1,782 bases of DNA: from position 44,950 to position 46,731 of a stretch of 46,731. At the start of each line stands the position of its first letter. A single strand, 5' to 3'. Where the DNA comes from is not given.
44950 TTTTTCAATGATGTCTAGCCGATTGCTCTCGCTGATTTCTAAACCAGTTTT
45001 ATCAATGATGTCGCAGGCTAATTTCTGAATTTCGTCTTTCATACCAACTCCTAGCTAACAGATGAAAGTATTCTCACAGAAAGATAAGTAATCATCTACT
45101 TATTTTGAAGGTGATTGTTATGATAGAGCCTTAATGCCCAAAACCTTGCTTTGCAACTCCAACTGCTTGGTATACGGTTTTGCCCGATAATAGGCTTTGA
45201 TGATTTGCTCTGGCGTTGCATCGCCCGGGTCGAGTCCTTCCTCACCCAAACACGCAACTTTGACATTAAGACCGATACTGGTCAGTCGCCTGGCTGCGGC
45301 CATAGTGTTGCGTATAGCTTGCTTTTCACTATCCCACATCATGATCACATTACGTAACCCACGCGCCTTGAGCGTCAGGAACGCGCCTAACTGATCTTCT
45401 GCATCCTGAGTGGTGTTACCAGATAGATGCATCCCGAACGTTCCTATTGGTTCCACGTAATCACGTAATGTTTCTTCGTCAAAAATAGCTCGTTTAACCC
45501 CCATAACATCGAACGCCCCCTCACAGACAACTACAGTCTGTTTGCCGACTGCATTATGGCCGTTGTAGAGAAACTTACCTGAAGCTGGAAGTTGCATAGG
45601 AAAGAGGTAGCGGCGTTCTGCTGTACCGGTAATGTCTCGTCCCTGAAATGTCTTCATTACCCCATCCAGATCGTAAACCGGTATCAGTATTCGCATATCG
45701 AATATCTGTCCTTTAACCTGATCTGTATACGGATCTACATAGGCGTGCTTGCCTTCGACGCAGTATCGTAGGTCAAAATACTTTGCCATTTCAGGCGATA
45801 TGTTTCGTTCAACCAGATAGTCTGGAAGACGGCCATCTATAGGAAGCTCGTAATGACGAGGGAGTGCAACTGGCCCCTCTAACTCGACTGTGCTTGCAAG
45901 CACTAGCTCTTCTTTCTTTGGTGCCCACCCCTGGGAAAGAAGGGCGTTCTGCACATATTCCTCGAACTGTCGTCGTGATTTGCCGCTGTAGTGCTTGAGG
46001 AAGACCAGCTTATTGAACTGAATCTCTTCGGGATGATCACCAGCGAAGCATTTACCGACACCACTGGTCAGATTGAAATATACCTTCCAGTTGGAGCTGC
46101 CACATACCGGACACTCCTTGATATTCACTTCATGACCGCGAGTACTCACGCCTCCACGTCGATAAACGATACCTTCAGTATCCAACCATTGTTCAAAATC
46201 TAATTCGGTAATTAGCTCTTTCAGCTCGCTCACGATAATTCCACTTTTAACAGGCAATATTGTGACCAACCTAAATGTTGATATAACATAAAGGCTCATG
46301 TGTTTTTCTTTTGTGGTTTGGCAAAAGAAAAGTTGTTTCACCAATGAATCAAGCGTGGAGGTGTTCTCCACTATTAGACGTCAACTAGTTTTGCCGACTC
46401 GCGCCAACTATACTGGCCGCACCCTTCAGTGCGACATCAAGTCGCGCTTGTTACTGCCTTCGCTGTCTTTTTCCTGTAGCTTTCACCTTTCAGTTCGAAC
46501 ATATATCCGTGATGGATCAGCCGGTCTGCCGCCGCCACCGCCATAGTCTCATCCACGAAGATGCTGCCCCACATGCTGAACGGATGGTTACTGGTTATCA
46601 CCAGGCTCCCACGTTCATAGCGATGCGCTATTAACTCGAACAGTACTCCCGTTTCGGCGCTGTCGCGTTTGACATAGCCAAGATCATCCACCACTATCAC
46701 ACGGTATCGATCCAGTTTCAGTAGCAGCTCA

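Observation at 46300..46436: IS insertion truncates the upstream region of the primase gene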

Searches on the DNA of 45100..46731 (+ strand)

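Call 3: search_dna_similar(query=window:45100-46731:+, collection=phages, mode=near, max_rows=25)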
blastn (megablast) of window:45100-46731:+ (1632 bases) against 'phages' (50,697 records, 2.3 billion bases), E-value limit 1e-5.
Records with a match: 12; places in all: 12; records where one place covers at least 80% of the query: 0.
Best place of each record, by identity: >=99% 1; 95-99% 3; 80-90% 8.
By first word of the organism name: Klebsiella 6; Escherichia 4; Salmonella 2.
By host as written in the record: Klebsiella pneumoniae 5; Salmonella enterica subsp. enterica serovar Typhimurium strain LT2 2; Escherichia coli strain SCU-107 1; Escherichia coli str. K-12 substr. MG1655 1; Escherichia coli strain SCU-175 1; - 1; Klebsiella pneumoniae ST147-VIM1 1.
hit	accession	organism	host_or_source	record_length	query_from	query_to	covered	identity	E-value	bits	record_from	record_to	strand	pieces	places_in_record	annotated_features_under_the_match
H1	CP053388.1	Escherichia phage CMS-2020a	Escherichia coli strain SCU-107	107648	1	1272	78%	99.6%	0e+0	2322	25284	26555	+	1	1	record has no annotation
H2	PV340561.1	Escherichia phage PhiR41_1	Escherichia coli str. K-12 substr. ...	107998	1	1272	78%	98.2%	0e+0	2222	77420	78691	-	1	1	DNA primase protein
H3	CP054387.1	Escherichia phage CMS-2020a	Escherichia coli strain SCU-175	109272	1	1272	78%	97.7%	0e+0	2189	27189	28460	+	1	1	record has no annotation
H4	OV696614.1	Escherichia phage Cyrano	-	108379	16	1272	77%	98.3%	0e+0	2200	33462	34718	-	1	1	DNA Primase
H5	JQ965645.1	Salmonella phage SSU5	Salmonella enterica subsp. enterica ...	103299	26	1272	76%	80.0%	0e+0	918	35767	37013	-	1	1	putative DNA primase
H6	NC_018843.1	Salmonella phage SSU5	Salmonella enterica subsp. enterica ...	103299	26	1272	76%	80.0%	0e+0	918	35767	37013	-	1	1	putative DNA primase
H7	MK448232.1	Klebsiella phage ST147-VIM1phi7.2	Klebsiella pneumoniae ST147-VIM1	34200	1273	1631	22%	85.0%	5e-98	364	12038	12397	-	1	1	AAA family ATPase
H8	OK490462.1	Klebsiella phage Kp4882-3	Klebsiella pneumoniae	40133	1273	1631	22%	85.0%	5e-98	364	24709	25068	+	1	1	record has no annotation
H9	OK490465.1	Klebsiella phage Kp4884-3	Klebsiella pneumoniae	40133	1273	1631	22%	85.0%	5e-98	364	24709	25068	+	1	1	record has no annotation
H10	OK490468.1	Klebsiella phage Kp4885-3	Klebsiella pneumoniae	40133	1273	1631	22%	85.0%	5e-98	364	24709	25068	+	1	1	record has no annotation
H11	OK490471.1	Klebsiella phage Kp4886-3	Klebsiella pneumoniae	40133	1273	1631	22%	85.0%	5e-98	364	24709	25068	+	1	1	record has no annotation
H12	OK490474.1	Klebsiella phage Kp4887-3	Klebsiella pneumoniae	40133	1273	1631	22%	85.0%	5e-98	364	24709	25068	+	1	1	record has no annotation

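Call 4: search_dna_similar(query=window:45100-46731:+, collection=plasmids, mode=near, max_rows=25)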
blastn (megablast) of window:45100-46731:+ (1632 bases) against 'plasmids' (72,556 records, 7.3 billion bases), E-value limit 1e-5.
Records with a match: 897; places in all: 919; records where one place covers at least 80% of the query: 1.
Best place of each record, by identity: >=99% 145; 95-99% 223; 90-95% 280; 80-90% 224; 60-80% 25.
By first word of the organism name: Escherichia 354; Salmonella 218; Enterobacter 108; Klebsiella 93; Shigella 80; Citrobacter 24; Raoultella 7; Edwardsiella 5; Cronobacter 2; uncultured 1; and 5 more.
By predicted mobility (MOB-suite, as given by PLSDB): non-mobilizable 434; conjugative 355; mobilizable 108.
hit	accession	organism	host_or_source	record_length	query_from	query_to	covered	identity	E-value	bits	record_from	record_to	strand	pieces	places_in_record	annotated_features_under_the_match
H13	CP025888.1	Escherichia coli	Homo sapiens,stool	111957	1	1632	100%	99.9%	0e+0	3003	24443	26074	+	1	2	record has no annotation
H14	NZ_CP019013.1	Escherichia coli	Homo sapiens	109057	1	1272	78%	100.0%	0e+0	2350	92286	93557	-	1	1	hypothetical protein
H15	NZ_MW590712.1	Escherichia coli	-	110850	1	1272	78%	100.0%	0e+0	2350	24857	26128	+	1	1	hypothetical protein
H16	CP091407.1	Escherichia coli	Homo sapiens,human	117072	1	1272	78%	100.0%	0e+0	2350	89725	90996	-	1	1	DNA primase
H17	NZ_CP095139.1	Escherichia coli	Homo sapiens,Cell culture,Chronic wound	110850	1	1272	78%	100.0%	0e+0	2350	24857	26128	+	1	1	hypothetical protein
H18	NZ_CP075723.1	Escherichia coli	Sus scrofa,fecal sample,Pig feces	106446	1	1272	78%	100.0%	0e+0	2350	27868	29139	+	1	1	hypothetical protein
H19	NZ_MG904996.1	Escherichia coli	pig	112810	1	1272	78%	100.0%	0e+0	2350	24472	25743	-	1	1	hypothetical protein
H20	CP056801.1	Escherichia coli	culture,Freshwater sample from upstream ...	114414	1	1272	78%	100.0%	0e+0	2350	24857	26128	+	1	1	DNA primase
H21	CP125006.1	Escherichia coli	Fecal sludge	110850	1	1272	78%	100.0%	0e+0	2350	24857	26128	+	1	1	DNA primase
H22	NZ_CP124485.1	Escherichia coli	environmental: river near WWTP effluent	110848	1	1272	78%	100.0%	0e+0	2350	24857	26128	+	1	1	hypothetical protein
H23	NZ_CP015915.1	Escherichia coli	swine cecum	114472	1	1272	78%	99.4%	0e+0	2305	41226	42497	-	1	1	DNA primase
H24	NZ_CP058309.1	Escherichia coli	Giant Panda,cell culture,fece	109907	1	1272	78%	99.4%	0e+0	2305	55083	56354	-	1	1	DNA primase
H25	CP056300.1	Escherichia coli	culture,Wastewater influent sample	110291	1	1272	78%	99.4%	0e+0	2305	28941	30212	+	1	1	DNA primase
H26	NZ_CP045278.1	Escherichia coli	Homo sapiens,Whole organism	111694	1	1272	78%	99.3%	0e+0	2300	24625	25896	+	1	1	DNA primase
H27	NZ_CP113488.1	Escherichia coli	Homo sapiens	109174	1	1272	78%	99.3%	0e+0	2300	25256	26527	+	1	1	DNA primase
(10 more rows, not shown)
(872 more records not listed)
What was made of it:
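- Homology with IS-free relatives stops at 46371 (calls 3, 4).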

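Call 5: get_annotated_region(hit=H13, flank=6000)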
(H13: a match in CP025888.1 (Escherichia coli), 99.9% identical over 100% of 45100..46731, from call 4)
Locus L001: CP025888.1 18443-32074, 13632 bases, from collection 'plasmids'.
description: Escherichia coli strain 503046 plasmid p503046_111, complete sequence
organism: Escherichia coli (NCBI taxid 562)
taxonomy: Bacteria; Pseudomonadota; Gammaproteobacteria; Enterobacterales; Enterobacteriaceae; Escherichia; Escherichia coli
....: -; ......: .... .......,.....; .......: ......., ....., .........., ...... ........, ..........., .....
typing (MOB-suite, as given by PLSDB): non-mobilizable; replicon rep_cluster_488
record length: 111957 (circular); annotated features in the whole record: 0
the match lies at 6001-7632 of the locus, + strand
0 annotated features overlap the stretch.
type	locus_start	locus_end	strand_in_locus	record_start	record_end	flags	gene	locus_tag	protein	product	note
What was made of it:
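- Plasmid maintenance need not require the primase, because a separate plasmid replicon is typed (rep_cluster_488, call 5).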

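Call 6: get_annotated_region(hit=H20, flank=4000)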
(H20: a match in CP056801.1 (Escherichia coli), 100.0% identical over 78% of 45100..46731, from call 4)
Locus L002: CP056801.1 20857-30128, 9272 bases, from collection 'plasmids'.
description: Escherichia coli strain RHBSTW-00176 plasmid pRHBSTW-00176_2, complete sequence
organism: Escherichia coli (NCBI taxid 562)
taxonomy: Bacteria; Pseudomonadota; Gammaproteobacteria; Enterobacterales; Enterobacteriaceae; Escherichia; Escherichia coli
host: -; source: culture,Freshwater sample from upstream of wastewater treatment plant; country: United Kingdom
typing (MOB-suite, as given by PLSDB): non-mobilizable; replicon rep_cluster_488
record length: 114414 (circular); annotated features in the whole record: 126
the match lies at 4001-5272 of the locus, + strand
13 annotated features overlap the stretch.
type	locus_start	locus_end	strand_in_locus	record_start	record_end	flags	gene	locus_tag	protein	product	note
CDS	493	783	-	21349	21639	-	-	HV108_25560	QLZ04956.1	C-type natriuretic protein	-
CDS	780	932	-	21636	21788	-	-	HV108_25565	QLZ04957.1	hypothetical protein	-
CDS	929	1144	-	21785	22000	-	-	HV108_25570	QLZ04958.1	hypothetical protein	-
CDS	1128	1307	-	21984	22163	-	-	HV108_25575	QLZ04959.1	hypothetical protein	-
CDS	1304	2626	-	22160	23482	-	-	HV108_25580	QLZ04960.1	DNA ligase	-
CDS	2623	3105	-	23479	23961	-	-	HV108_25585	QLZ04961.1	hypothetical protein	-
CDS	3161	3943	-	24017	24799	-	-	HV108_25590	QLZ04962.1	hypothetical protein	-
CDS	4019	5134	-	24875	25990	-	-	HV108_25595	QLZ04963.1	DNA primase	-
CDS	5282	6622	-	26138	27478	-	-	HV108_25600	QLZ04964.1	AAA family ATPase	-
CDS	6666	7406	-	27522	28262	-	-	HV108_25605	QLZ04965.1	hypothetical protein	-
CDS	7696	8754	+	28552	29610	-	-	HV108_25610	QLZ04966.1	hypothetical protein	-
CDS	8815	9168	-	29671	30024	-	-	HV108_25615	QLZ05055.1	hypothetical protein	-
CDS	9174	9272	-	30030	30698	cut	-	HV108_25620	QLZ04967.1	AAA family ATPase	-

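Call 14: search_rna_families(source=L002, start=4800, end=5600, threshold=evalue, max_evalue=10)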
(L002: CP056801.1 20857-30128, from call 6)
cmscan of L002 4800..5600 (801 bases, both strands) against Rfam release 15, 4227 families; matches with E-value up to 10: 9.
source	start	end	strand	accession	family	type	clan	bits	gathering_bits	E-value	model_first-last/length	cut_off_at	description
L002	5175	5290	+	RF00121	MicC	Gene; sRNA;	-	25.7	90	0.19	1-123/123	no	MicC RNA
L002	5215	5286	+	RF02056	STnc390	Gene; sRNA;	-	20.3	50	0.11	1-60/60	no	Salmonella sRNA STnc390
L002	5371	5421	+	RF03493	mir-1281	Gene; miRNA;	-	19.9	70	1.6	1-54/54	no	mir-1281 microRNA precursor family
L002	5186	5286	+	RF00558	L20_leader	Cis-reg; leader;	-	18.2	58.7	0.78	1-127/127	no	Ribosomal protein L20 leader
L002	5232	5300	+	RF02031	tpke11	Gene; sRNA;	-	15.6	43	2.3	1-77/77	no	tpke11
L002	5222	5268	-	RF00489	ctRNA_p42d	Gene; antisense;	-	14.9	50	5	1-46/46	no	ctRNA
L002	5018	5067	+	RF02466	Ms_AS-8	Gene; sRNA;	-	13.6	48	8.1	1-74/74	no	Actinobacteria sRNA Ms_AS-8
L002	5254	5274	-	RF02031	tpke11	Gene; sRNA;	-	13.3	43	9.5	24-44/77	no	tpke11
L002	5423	5513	-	RF02111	IS009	Gene;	-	12.4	117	2.4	1-199/199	no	IS009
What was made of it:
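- On CopA/Inc-type antisense control through a leader peptide: The Rfam E-value search of the native spacer gave only sub-threshold chance-level hits, none to CopA or Inc RNA (call 14).
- Tried and rejected: Rfam: the native spacer gave no family near threshold (call 14).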

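Call 15: search_dna_similar(query=L002:4950-5500:+, collection=plasmids, mode=distant, max_rows=40, rows=spread)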
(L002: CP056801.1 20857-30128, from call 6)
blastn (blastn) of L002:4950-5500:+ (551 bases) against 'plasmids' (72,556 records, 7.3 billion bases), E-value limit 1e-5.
Records with a match: 761; places in all: 763; records where one place covers at least 80% of the query: 712.
Best place of each record, by identity: >=99% 63; 95-99% 126; 80-90% 4; 60-80% 568.
By first word of the organism name: Klebsiella 345; Escherichia 223; Enterobacter 91; Salmonella 49; Citrobacter 23; Cronobacter 9; Shigella 8; Aeromonas 5; Moellerella 3; uncultured 1; and 4 more.
By predicted mobility (MOB-suite, as given by PLSDB): non-mobilizable 739; mobilizable 11; conjugative 11.
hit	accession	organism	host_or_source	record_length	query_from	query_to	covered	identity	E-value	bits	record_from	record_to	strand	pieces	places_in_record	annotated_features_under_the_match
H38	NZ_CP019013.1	Escherichia coli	Homo sapiens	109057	1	551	100%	100.0%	0e+0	994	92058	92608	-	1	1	DnaB-like helicase C-terminal domain-containing protein | hypothetical protein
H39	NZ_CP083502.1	Escherichia coli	Homo sapiens,blood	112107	1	551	100%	99.5%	0e+0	981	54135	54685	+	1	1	DnaB-like helicase C-terminal domain-containing protein | hypothetical protein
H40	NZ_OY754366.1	Escherichia coli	hen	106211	1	551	100%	99.5%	0e+0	981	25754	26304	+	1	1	DnaB-like helicase C-terminal domain-containing protein | hypothetical protein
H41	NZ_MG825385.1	Escherichia coli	chicken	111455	1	551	100%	99.1%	0e+0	972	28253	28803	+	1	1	DnaB-like helicase C-terminal domain-containing protein | DNA primase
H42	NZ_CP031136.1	Escherichia coli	human,biological fluid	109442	1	551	100%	98.7%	0e+0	963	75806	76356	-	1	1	DnaB-like helicase C-terminal domain-containing protein | DNA primase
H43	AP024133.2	Escherichia coli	Homo sapiens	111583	1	551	100%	98.5%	0e+0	958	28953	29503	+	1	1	hypothetical protein | DNA helicase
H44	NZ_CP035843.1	Escherichia coli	Homo sapiens,stool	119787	1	551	100%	98.4%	0e+0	954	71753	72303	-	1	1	DnaB-like helicase C-terminal domain-containing protein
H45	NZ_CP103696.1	Escherichia coli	Homo sapiens,blood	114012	1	551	100%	98.2%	0e+0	949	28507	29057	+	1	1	DnaB-like helicase C-terminal domain-containing protein | DNA primase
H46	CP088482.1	Escherichia coli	Homo sapiens,blood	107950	1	551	100%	98.0%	0e+0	945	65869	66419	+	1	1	AAA family ATPase | DNA primase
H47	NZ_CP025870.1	Escherichia coli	Homo sapiens,stool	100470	1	551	100%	97.8%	0e+0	939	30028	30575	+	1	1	DnaB-like helicase C-terminal domain-containing protein | hypothetical protein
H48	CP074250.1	Salmonella enterica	product egg raw whole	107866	1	551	100%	79.7%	9e-131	474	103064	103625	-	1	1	AAA family ATPase | DNA primase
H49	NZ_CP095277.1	Enterobacter hormaechei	Homo sapiens,respiratory tract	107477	1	551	100%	79.7%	3e-130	471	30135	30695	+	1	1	DNA primase catalytic core, N-terminal domain protein | DnaB-like helicase C-terminal domain-containing protein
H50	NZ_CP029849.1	Salmonella enterica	-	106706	1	551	100%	79.5%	1e-129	470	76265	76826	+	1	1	DnaB-like helicase C-terminal domain-containing protein | hypothetical protein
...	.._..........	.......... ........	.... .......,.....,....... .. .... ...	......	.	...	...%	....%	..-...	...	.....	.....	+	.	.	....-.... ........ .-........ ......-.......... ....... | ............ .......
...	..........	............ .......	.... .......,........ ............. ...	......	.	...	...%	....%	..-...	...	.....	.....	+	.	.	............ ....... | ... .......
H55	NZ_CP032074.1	Escherichia coli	Avian,Pure culture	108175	1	551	100%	78.9%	2e-125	455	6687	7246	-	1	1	hypothetical protein | DnaB-like helicase C-terminal domain-containing protein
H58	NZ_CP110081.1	Buttiauxella sp. WJP83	Torreya grandis,single cell,soil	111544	1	551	100%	78.0%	7e-120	438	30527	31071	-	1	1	DnaB-like helicase C-terminal domain-containing protein | DNA primase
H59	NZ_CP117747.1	Klebsiella pneumoniae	Homo sapiens,Rectal Swab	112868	1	551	100%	74.8%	2e-102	379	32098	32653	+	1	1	DnaB-like helicase C-terminal domain-containing protein | DNA primase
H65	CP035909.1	Klebsiella pneumoniae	Homo sapiens,blood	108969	1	551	100%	74.5%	1e-98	367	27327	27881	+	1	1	DNA helicase | DNA primase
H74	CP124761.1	Klebsiella michiganensis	Homo sapiens,Rectal Swab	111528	1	551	100%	72.2%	3e-74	286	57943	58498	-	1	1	DnaB-like helicase C-terminal domain-containing protein | DNA primase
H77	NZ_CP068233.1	Aeromonas caviae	combined sewer effluent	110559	390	531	26%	69.7%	5e-7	64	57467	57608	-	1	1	DnaB-like helicase C-terminal domain-containing protein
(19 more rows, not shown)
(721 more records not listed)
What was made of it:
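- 712 plasmids carry helicase, spacer and primase contiguously (call 15).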

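Call 16: get_annotated_region(hit=H48, flank=1500)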
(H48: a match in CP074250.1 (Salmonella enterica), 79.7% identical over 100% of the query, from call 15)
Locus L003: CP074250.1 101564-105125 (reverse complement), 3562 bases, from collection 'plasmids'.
description: Salmonella enterica subsp. enterica serovar Braenderup strain CFSAN027384 plasmid pCFSAN027384, complete sequence
organism: Salmonella enterica (NCBI taxid 149391)
taxonomy: Bacteria; Pseudomonadota; Gammaproteobacteria; Enterobacterales; Enterobacteriaceae; Salmonella; Salmonella enterica
host: -; source: product egg raw whole; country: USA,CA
typing (MOB-suite, as given by PLSDB): non-mobilizable; replicon IncFIB
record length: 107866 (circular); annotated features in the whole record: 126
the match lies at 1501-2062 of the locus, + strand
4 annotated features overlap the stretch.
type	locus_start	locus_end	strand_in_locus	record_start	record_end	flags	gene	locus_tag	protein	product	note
CDS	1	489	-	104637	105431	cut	-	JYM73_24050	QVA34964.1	hypothetical protein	-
CDS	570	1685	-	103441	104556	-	-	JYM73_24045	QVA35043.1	DNA primase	-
CDS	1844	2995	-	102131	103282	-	-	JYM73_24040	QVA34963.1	AAA family ATPase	-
CDS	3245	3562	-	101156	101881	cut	-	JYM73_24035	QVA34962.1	hypothetical protein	-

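Call 17: get_annotated_region(hit=H49, flank=1500)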
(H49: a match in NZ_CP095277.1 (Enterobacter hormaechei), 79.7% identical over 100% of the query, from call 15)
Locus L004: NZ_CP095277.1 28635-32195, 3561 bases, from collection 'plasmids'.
description: Enterobacter hormaechei subsp. xiangfangensis strain HD8642 plasmid pHD8642-1, complete sequence
organism: Enterobacter hormaechei (NCBI taxid 1296536)
taxonomy: Bacteria; Pseudomonadota; Gammaproteobacteria; Enterobacterales; Enterobacteriaceae; Enterobacter; Enterobacter hormaechei
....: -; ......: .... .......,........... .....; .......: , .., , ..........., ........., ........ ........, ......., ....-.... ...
typing (MOB-suite, as given by PLSDB): non-mobilizable; replicon IncFIB
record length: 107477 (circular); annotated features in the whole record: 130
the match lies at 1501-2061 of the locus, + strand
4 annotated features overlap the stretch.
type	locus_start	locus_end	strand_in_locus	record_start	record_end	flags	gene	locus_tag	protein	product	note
CDS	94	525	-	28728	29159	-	-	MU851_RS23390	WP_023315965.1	hypothetical protein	-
CDS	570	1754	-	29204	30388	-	-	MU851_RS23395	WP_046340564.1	DNA primase catalytic core, N-terminal domain protein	-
CDS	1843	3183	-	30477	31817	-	-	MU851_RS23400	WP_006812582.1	DnaB-like helicase C-terminal domain-containing protein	GO:0006260 - DNA replication [Evidence IEA]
CDS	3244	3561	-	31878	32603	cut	-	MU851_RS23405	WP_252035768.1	hypothetical protein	-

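Call 18: get_annotated_region(hit=H55, flank=1500)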
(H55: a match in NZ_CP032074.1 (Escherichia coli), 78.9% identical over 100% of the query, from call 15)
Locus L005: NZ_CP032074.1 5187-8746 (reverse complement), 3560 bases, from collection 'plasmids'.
description: Escherichia coli strain CT29 plasmid p.CT29-P1, complete sequence
organism: Escherichia coli (NCBI taxid 562)
taxonomy: Bacteria; Pseudomonadota; Gammaproteobacteria; Enterobacterales; Enterobacteriaceae; Escherichia; Escherichia coli
host: -; source: Avian,Pure culture; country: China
typing (MOB-suite, as given by PLSDB): non-mobilizable; replicon IncFIB
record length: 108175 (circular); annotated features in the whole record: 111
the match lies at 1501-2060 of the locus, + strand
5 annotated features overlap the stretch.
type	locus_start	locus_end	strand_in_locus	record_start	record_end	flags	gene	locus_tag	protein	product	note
CDS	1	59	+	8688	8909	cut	-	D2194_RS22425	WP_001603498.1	type II toxin-antitoxin system Phd/YefM family antitoxin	-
CDS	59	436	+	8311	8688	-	-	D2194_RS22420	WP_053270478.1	type II toxin-antitoxin system death-on-curing family toxin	-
CDS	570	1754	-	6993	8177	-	-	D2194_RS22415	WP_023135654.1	hypothetical protein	-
CDS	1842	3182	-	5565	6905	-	-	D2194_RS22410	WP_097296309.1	DnaB-like helicase C-terminal domain-containing protein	GO:0006260 - DNA replication [Evidence IEA]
CDS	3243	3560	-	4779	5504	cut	-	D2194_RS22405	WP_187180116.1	hypothetical protein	-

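Call 19: get_annotated_region(hit=H58, flank=1500)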
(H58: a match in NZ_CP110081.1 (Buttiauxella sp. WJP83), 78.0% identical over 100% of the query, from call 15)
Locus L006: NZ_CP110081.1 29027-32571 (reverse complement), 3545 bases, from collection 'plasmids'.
description: Buttiauxella sp. WJP83 plasmid p1WJP83, complete sequence
organism: Buttiauxella sp. WJP83 (NCBI taxid 2986951)
taxonomy: Bacteria; Pseudomonadota; Gammaproteobacteria; Enterobacterales; Enterobacteriaceae; Buttiauxella; Buttiauxella sp. WJP83
host: -; source: Torreya grandis,single cell,soil; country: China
typing (MOB-suite, as given by PLSDB): non-mobilizable; replicon IncFIB
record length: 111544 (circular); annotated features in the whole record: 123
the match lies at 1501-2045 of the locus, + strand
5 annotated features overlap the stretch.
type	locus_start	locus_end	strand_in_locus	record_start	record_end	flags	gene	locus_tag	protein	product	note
CDS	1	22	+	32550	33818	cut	umuC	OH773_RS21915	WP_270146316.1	translesion error-prone DNA polymerase V subunit UmuC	GO:0006281 - DNA repair [Evidence IEA]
CDS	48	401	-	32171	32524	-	-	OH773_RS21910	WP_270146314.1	hypothetical protein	-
CDS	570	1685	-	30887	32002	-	-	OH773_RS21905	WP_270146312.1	DNA primase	-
CDS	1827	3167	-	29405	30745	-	-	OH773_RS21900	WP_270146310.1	DnaB-like helicase C-terminal domain-containing protein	GO:0006260 - DNA replication [Evidence IEA]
CDS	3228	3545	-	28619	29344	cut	-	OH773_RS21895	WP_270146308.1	hypothetical protein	-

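Call 20: get_annotated_region(hit=H59, flank=1500)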
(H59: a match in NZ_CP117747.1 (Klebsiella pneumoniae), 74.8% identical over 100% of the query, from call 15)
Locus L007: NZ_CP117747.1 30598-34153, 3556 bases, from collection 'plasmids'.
description: Klebsiella pneumoniae strain 2022CK-00752 plasmid unnamed2, complete sequence
organism: Klebsiella pneumoniae (NCBI taxid 573)
taxonomy: Bacteria; Pseudomonadota; Gammaproteobacteria; Enterobacterales; Enterobacteriaceae; Klebsiella; Klebsiella pneumoniae
host: -; source: Homo sapiens,Rectal Swab; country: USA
typing (MOB-suite, as given by PLSDB): non-mobilizable; replicon IncFIB
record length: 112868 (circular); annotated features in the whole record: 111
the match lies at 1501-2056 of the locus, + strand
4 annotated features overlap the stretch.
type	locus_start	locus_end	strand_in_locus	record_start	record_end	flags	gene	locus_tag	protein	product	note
CDS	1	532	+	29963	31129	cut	-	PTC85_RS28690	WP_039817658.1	hypothetical protein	-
CDS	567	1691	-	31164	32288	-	-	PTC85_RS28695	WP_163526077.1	DNA primase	-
CDS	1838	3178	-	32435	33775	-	-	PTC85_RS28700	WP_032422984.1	DnaB-like helicase C-terminal domain-containing protein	GO:0006260 - DNA replication [Evidence IEA]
CDS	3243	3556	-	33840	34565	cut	-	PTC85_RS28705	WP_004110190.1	hypothetical protein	-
